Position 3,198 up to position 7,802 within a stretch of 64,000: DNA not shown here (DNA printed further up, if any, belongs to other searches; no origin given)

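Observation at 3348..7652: P5-type ATPase in which the TM4 PP(E/A)LP motif appears replaced (IIPFWST)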

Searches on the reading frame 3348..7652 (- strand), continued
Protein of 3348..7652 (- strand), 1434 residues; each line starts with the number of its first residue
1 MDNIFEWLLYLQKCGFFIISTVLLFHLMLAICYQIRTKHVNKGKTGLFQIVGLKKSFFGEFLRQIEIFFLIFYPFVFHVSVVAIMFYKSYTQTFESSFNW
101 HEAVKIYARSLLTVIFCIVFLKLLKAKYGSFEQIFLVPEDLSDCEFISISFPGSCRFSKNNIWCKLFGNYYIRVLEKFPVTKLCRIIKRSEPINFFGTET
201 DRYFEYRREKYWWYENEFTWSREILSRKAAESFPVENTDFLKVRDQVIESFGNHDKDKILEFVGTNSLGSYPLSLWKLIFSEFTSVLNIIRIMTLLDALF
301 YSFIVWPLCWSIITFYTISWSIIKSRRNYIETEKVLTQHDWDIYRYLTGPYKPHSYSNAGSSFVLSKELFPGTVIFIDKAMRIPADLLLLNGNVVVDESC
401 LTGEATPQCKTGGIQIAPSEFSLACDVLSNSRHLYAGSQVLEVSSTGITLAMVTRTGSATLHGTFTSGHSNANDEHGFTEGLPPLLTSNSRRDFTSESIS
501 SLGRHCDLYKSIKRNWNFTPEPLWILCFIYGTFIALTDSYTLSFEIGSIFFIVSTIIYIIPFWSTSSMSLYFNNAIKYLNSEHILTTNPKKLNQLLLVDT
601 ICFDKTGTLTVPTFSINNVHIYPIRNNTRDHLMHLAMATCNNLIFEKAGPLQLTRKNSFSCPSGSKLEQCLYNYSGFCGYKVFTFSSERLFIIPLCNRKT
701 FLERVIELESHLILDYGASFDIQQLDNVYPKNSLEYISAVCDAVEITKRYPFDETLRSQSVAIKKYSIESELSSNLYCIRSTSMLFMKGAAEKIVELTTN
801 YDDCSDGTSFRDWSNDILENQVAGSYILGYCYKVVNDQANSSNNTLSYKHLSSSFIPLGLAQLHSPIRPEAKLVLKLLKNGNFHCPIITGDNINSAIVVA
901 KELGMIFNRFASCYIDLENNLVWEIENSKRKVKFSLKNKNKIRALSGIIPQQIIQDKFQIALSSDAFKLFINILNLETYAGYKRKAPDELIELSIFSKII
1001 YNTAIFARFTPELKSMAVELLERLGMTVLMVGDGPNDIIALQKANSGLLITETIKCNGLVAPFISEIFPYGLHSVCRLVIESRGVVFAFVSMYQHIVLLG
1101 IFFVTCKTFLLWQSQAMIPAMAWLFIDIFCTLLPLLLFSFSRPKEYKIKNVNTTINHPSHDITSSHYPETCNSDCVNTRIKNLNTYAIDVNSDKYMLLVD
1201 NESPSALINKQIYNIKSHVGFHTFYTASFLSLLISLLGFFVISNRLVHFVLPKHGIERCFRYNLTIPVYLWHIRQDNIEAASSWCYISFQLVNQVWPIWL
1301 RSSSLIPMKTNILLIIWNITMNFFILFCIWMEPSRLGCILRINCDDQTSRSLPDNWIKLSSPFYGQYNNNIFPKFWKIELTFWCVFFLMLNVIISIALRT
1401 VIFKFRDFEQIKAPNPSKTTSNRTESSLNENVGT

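Call 49: predict_structure(alignment_id=A2)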
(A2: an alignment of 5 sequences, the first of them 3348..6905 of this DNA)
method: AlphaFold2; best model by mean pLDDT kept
length: 1185 residues; sequences in the alignment: 5
mean_pLDDT: 33.0   pTM: 0.28
mean pLDDT of the five models: 33.0, 30.5, 29.7, 27.4, 26.8
residues with pLDDT >= 90: 0; 70-90: 23; 50-70: 61; < 50: 1101
segments of 3 or more residues with pLDDT < 50: 1-657, 728-741, 758-1185
pLDDT, mean of each block of 10 residues (from residue 1): 25 24 32 32 31 31 31 29 31 33 26 23 27 28 28 25 23 23 21 21 20 21 22 25 23 23 24 34 32 31 31 28 30 32 28 25 24 28 31 28 30 36 37 33 39 43 34 31 33 32 28 33 30 31 34 32 35 27 24 26 24 30 34 27 44 47 72 71 70 61 68 62 53 40 58 53 38 35 35 28 26 28 31 29 31 36 33 35 33 27 25 24 24 24 25 27 28 35 40 37 33 29 31 36 34 31 38 42 35 31 27 29 42 46 44 33 33 26 27
secondary structure, 60 per line:
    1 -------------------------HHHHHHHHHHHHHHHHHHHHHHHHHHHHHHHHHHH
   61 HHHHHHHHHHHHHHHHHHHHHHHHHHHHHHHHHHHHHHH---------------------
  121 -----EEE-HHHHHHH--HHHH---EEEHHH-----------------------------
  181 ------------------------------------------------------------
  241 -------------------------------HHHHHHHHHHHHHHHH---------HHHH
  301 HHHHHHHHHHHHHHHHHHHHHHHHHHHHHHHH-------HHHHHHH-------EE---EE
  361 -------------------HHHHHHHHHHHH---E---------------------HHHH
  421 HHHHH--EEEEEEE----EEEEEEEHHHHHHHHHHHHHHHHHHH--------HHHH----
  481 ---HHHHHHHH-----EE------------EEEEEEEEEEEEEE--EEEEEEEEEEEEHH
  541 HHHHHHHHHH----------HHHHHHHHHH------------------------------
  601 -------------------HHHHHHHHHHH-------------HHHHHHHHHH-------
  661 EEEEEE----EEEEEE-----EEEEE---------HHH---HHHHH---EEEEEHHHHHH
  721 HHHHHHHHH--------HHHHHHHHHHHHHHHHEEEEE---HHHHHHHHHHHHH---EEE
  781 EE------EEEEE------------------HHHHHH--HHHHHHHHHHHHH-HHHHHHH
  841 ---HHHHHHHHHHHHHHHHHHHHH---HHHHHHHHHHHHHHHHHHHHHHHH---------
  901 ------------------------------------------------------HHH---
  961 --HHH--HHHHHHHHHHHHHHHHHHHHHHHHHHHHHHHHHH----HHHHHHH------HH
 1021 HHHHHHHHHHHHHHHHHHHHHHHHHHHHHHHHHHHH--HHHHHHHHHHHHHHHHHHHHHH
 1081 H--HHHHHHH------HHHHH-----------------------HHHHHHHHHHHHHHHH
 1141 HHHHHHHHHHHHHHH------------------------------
elements in order (helices of 4 or more, strands of 3 or more residues): H26-99 E126-128 H130-136 H139-142 E146-148 H272-287 H297-332 H340-346 H380-391 H417-425 E428-434 E439-445 H446-464 H473-476 H484-491 E511-524 E527-538 H539-550 H561-570 H620-630 H644-653 E661-666 E671-676 E682-686 H702-706 E710-714 H715-729 H738-753 E754-758 H762-774 E778-782 E789-793 H812-817 H820-832 H834-840 H844-864 H868-891 H968-1001 H1006-1012 H1019-1056 H1059-1081 H1084-1090 H1097-1101 H1125-1155

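Call 56: find_encoding_contigs(protein=P0001, flank=2000, max_places=4)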
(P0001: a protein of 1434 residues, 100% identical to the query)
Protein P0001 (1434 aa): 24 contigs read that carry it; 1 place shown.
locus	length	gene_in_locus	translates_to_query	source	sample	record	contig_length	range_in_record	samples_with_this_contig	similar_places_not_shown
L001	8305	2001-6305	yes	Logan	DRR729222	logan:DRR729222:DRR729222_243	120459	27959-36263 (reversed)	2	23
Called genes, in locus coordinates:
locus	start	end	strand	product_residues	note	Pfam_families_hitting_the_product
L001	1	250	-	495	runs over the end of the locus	PF23435:DUF7121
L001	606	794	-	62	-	-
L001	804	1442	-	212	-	PF00439:Bromodomain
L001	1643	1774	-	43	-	-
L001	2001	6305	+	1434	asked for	PF00122:E1-E2_ATPase, PF00702:Hydrolase (faint)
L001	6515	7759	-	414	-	PF04142:Nuc_sug_transp, PF00892:EamA (weak), PF04142:Nuc_sug_transp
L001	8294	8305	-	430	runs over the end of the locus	PF04142:Nuc_sug_transp, PF00892:EamA (weak)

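Call 57: list_cluster_members(proteins=[P0001, P0003, P0004, P0006, P0187, P0207, P0116, P0181, P0170, P0202])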
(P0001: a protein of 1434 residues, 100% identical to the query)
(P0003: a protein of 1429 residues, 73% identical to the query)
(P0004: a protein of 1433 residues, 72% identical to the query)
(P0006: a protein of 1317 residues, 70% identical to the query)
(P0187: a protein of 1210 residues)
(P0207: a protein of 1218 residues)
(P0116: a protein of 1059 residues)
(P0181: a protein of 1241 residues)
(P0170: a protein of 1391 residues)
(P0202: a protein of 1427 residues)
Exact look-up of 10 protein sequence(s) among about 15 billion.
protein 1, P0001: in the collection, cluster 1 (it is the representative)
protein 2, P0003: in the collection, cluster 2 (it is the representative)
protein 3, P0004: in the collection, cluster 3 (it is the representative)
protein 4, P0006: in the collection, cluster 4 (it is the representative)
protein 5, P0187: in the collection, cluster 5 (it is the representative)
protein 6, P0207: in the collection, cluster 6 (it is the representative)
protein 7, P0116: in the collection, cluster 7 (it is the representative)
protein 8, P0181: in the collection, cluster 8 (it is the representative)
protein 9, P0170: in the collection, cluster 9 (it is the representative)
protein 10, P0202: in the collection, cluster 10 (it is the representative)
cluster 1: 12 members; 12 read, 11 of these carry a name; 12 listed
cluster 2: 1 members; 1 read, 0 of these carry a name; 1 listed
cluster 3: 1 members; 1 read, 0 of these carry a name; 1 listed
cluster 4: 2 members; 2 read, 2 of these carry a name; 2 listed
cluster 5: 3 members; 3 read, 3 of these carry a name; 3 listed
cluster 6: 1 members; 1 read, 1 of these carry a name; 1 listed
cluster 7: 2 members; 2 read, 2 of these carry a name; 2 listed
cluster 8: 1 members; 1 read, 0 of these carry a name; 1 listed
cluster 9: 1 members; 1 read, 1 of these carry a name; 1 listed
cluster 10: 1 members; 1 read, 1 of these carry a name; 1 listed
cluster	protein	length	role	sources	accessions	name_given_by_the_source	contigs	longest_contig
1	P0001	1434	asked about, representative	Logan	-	-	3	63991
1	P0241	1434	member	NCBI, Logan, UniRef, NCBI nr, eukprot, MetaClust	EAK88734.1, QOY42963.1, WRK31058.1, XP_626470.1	possible MgtA, cation transport ATpase, signal peptide, 12 transmembrane domains ... | Possible MgtA, cation transport ATpase, signal peptide, 12 transmembrane domains n=3 ... | QOY42963.1 hypothetical protein CPATCC_000654 [Cryptosporidium parvum]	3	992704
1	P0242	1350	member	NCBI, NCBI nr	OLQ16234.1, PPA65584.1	haloacid dehalogenase-like hydrolase family protein [Cryptosporidium hominis] | putative cation-transporting ATPase 13A4 [Cryptosporidium hominis]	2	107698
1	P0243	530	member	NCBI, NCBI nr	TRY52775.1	cation transport Atpase [Cryptosporidium tyzzeri]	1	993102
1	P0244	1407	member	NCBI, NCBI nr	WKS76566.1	putative magnesium-transporting ATPase [Cryptosporidium sp. 43IA8]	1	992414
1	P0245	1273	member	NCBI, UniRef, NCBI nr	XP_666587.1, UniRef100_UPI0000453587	hypothetical protein [Cryptosporidium hominis TU502] | hypothetical protein n=1 Tax=Cryptosporidium hominis (strain TU502) TaxID=353151 ...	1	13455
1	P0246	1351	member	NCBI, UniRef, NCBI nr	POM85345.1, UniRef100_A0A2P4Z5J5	haloacid dehalogenase-like hydrolase family protein [Cryptosporidium meleagridis] | Haloacid dehalogenase-like hydrolase family protein n=1 Tax=Cryptosporidium meleagridis ...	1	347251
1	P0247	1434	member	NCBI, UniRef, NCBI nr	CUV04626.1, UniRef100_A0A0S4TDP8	unnamed protein product [Cryptosporidium hominis] | P-type ATPase A domain-containing protein n=1 Tax=Cryptosporidium hominis TaxID=237895 ...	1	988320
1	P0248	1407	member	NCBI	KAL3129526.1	putative magnesium-transporting ATPase [Cryptosporidium hominis]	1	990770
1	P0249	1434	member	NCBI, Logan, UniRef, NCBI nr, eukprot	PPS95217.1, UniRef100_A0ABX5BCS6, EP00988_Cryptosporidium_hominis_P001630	cation transport Atpase [Cryptosporidium hominis] | Cation transport Atpase n=1 Tax=Cryptosporidium hominis TaxID=237895 ... | PPS95217.1 cation transport Atpase [Cryptosporidium hominis]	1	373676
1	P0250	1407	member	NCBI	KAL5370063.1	putative magnesium-transporting ATPase [Cryptosporidium parvum]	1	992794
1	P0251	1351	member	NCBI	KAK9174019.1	cation transport Atpase [Cryptosporidium meleagridis]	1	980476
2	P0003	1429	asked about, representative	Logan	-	-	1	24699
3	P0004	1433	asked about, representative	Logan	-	-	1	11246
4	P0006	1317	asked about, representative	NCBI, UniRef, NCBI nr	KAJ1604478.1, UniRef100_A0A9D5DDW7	putative magnesium-transporting ATPase [Cryptosporidium canis] | Magnesium-transporting ATPase n=1 Tax=Cryptosporidium canis TaxID=195482 ...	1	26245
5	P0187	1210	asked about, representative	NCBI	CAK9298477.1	unnamed protein product [Gordionus sp. m RMFG-2023]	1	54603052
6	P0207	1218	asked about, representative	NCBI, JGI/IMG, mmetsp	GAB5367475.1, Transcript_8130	hypothetical protein AAMO2058_001233400 [Amorphochlora amoebiformis] | Transcript_8130/g.12650 ORF Transcript_8130/g.12650 Transcript_8130/m.12650 type:complete ...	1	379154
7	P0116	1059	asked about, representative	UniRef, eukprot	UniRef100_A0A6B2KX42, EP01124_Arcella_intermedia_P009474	P-type ATPase A domain-containing protein n=1 Tax=Arcella intermedia TaxID=1963864 ... | TRINITY_DN16180_c0_g1_i1.p1 TRINITY_DN16180_c0_g1~~TRINITY_DN16180_c0_g1_i1.p1 ORF ...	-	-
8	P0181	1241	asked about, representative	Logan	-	-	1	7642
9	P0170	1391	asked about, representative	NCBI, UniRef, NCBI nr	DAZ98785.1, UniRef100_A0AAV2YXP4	TPA: hypothetical protein N0F65_004001 [Lagenidium giganteum] | P-type ATPase A domain-containing protein n=1 Tax=Lagenidium giganteum TaxID=4803 ...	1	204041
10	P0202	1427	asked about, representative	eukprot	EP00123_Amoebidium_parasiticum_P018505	comp24227_c0_seq1/m.44649 comp24227_c0_seq1/g.44649 ORF comp24227_c0_seq1/g.44649 ...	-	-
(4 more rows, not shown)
